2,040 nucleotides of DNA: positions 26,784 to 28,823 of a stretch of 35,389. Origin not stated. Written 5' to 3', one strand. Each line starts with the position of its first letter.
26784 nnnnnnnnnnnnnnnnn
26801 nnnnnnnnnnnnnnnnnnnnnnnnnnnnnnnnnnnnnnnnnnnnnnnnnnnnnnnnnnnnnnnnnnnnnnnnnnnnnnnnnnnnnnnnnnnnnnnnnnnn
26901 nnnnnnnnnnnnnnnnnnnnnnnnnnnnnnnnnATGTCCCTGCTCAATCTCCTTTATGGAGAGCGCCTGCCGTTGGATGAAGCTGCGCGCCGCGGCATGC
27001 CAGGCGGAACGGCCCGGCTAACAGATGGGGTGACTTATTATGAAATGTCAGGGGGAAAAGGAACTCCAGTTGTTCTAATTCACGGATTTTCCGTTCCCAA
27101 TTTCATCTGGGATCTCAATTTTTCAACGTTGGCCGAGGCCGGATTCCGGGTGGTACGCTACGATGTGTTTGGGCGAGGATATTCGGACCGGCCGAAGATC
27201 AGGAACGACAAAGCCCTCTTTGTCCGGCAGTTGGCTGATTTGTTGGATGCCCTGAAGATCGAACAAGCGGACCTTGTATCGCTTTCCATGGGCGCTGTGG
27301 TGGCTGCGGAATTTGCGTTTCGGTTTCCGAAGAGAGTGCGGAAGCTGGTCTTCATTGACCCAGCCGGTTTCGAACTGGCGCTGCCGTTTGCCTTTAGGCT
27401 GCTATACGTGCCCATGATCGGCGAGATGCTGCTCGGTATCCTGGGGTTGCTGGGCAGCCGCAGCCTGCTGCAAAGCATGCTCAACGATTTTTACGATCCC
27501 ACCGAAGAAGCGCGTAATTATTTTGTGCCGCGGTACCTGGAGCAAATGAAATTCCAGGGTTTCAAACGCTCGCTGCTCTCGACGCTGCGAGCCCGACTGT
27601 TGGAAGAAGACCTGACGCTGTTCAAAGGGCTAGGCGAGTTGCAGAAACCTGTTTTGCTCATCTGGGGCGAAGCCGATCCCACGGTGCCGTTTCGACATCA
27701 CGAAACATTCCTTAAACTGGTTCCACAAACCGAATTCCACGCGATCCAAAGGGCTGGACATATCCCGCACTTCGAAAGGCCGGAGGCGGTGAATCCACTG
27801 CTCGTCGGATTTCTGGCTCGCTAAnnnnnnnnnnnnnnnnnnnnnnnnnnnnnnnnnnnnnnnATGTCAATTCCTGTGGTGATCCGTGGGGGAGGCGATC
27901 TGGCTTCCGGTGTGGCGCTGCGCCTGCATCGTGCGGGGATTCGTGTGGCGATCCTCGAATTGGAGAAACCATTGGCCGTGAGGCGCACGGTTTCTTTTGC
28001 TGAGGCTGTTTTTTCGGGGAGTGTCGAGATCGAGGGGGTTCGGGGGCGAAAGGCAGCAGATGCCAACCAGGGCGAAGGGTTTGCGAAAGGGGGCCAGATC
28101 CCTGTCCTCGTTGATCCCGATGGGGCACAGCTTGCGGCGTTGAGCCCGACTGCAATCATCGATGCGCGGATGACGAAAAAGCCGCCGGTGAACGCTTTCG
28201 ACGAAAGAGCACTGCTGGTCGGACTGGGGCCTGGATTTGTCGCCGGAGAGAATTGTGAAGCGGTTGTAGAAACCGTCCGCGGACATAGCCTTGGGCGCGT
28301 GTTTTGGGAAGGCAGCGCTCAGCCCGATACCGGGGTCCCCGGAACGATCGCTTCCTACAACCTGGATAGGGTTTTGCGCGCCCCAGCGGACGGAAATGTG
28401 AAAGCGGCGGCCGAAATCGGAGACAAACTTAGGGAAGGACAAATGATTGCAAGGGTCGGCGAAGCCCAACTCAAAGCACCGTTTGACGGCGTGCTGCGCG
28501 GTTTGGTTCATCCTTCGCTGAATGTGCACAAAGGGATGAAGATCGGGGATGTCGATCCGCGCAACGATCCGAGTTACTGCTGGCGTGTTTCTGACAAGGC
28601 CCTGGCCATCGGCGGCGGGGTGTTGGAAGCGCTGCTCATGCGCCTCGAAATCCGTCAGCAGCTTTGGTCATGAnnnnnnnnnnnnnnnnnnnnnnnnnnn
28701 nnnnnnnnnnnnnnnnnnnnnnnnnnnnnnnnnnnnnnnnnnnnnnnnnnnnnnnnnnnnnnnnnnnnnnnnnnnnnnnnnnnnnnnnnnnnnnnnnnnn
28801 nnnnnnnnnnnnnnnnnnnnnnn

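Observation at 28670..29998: YqeC-MocA Rosetta-stone fusion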

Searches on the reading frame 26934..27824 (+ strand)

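Call 3: search_protein_families(library=pfam, proteins=[window:26934-27824:+], max_evalue=0.01)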
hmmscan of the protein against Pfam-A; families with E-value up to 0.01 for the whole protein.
window:26934-27824:+ (296 aa): 3 families
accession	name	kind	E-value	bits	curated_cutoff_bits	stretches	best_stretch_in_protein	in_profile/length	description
PF00561.26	Abhydrolase_1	-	1.6e-25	90.6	25.8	1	45-283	2-245/245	alpha/beta hydrolase fold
PF12697.13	Abhydrolase_6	-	1.6e-23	85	26.3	1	46-287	1-215/217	Alpha/beta hydrolase family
PF12146.15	Hydrolase_4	-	7.3e-14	52.1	27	1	46-282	7-238/239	Serine aminopeptidase, S33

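Call 4: search_protein_families(library=ncbifam, proteins=[window:26934-27824:+], max_evalue=0.01)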
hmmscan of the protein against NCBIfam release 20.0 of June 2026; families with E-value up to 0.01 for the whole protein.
window:26934-27824:+ (296 aa): 33 families (the best 25 are shown)
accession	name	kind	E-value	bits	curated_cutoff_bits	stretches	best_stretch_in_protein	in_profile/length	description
NF011457.0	PRK14875.1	equivalog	2.7e-33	115.4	307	1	32-294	121-369/372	acetoin dehydrogenase dihydrolipoyllysine-residue acetyltransferase subunit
TIGR02427.1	protocat_pcaD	equivalog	7.6e-29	100.8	255.85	2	35-143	3-112/251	3-oxoadipate enol-lactonase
NF051488.1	bifunc_PcaDC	exception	2e-25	89.7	390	2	36-143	4-111/375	bifunctional 3-oxoadipate enol-lactonase/4-carboxymuconolactone decarboxylase PcaDC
TIGR03343.1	biphenyl_bphD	equivalog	2.5e-25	89.2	462.15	1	39-295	26-281/282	2-hydroxy-6-oxo-6-phenylhexa-2,4-dienoate hydrolase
NF045632.1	hydroxlase_HsaD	equivalog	1.2e-24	86.8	400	2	32-150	23-144/290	4,5:9,10-diseco-3-hydroxy-5,9,17-trioxoandrosta-1(10),2-diene-4-oate hydrolase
NF051487.1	bifunc_PcaCD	exception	1.9e-20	73.3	430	2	41-141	168-269/413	bifunctional 4-carboxymuconolactone decarboxylase/3-oxoadipate enol-lactonase PcaCD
NF053693.1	esterase_mleCBF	exception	4.5e-18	65.6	564.5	2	45-145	25-129/279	CBF family alpha/beta fold macrolide esterase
NF052610.1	macro_16_ester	equivalog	1.4e-17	64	420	2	43-142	23-126/281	alpha/beta fold macrolide esterase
NF050089.1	i_nPHAscl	equivalog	7.5e-17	61.3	300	2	35-144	10-118/288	intracellular short-chain-length polyhydroxyalkanoate depolymerase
TIGR01738.1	bioH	equivalog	9.6e-17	61.4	206.95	2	43-141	3-96/245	pimeloyl-ACP methyl ester esterase BioH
NF052614.1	AB_fold_OlsI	equivalog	1.8e-16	60.5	385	1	97-295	75-256/272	ornithine lipid biosynthesis O-acyltransferase OlsI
TIGR03611.1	RutD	equivalog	5.2e-16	58.8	238.5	2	43-142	13-112/258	pyrimidine utilization protein D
TIGR03695.1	menH_SHCHC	equivalog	5.6e-16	58.7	208.55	2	44-140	3-101/252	2-succinyl-6-hydroxy-2,4-cyclohexadiene-1-carboxylate synthase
NF007954.0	PRK10673.1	equivalog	1.4e-15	57.3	399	2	43-145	16-116/255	esterase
TIGR03056.1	bchO_mg_che_rel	equivalog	5.8e-15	55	172.55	1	39-293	22-276/278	alpha/beta fold hydrolase BchO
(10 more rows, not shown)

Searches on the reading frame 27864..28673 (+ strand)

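Call 3: search_protein_families(library=pfam, proteins=[window:27864-28673:+], max_evalue=0.01)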
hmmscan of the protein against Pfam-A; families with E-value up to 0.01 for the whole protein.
window:27864-28673:+ (269 aa): 1 family
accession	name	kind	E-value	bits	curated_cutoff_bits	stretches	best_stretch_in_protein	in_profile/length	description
PF16518.11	GrlR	-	0.007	17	26.8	0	115-175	25-83/110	T3SS negative regulator,GrlR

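Call 4: search_protein_families(library=ncbifam, proteins=[window:27864-28673:+], max_evalue=0.01)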
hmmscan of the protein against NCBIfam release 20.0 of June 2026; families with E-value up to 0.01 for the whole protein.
window:27864-28673:+ (269 aa): 1 family
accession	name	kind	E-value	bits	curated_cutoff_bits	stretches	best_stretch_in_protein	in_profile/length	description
TIGR03309.1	matur_yqeB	equivalog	7.5e-97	323.8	220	1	5-259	1-255/256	selenium-dependent molybdenum cofactor biosynthesis protein YqeB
